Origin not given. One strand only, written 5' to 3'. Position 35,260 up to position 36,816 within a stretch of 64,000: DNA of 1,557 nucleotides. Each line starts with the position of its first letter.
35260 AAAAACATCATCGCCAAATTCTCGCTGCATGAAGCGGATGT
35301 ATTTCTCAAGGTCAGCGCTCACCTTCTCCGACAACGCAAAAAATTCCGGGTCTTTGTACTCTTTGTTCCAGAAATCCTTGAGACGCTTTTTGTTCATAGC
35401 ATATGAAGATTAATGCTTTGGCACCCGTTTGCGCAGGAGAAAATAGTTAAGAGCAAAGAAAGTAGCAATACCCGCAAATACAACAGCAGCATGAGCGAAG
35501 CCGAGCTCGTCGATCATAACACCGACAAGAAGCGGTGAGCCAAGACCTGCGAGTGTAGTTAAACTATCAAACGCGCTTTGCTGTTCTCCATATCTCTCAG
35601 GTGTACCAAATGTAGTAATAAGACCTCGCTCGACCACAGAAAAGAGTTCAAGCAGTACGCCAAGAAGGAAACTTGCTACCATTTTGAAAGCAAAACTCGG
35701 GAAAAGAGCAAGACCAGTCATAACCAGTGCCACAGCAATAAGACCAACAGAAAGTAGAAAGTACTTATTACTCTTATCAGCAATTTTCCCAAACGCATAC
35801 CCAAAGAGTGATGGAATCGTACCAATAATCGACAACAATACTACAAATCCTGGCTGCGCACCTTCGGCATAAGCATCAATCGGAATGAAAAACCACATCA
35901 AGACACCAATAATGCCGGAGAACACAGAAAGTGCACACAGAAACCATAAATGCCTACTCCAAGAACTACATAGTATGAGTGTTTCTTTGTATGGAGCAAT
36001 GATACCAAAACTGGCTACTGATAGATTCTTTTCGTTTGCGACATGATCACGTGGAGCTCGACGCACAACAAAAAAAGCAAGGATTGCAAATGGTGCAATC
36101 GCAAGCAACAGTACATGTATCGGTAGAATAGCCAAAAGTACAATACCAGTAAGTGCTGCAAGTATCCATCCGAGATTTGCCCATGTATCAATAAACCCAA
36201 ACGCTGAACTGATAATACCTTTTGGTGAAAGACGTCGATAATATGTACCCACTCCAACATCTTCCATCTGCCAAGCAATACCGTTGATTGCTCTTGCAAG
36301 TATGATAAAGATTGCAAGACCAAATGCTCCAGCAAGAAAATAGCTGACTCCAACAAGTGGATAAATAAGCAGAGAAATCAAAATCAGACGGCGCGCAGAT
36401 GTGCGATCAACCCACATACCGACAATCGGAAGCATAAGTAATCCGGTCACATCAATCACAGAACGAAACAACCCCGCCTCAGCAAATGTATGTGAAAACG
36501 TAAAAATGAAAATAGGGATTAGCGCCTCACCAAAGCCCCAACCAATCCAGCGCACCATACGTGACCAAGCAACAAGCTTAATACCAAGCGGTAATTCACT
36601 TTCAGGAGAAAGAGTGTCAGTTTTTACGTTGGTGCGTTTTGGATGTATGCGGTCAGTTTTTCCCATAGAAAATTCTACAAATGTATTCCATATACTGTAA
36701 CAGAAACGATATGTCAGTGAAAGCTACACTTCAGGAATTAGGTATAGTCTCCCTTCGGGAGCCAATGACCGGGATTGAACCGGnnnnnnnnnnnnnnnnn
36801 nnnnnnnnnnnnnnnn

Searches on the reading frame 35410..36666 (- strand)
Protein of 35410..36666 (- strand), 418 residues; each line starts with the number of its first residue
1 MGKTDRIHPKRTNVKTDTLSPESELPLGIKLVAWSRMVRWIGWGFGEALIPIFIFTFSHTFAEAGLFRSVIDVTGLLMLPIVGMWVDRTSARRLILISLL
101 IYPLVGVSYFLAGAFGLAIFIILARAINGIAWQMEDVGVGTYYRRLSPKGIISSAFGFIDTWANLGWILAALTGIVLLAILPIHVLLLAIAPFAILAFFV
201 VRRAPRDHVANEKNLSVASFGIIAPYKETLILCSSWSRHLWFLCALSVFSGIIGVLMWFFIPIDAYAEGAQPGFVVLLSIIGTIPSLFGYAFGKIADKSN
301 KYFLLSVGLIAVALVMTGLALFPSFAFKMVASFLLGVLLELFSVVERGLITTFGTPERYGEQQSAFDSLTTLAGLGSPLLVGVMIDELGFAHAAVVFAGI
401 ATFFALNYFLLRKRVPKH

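Call 17: search_protein_families(library=pfam, proteins=[window:35410-36666:-], max_evalue=0.001)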
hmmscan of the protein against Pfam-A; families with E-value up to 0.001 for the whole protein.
window:35410-36666:- (418 aa): 1 family
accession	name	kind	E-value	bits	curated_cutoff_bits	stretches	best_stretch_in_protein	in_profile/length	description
PF07690.21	MFS_1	-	2.7e-24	86.2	33.4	2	40-373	9-342/347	Major Facilitator Superfamily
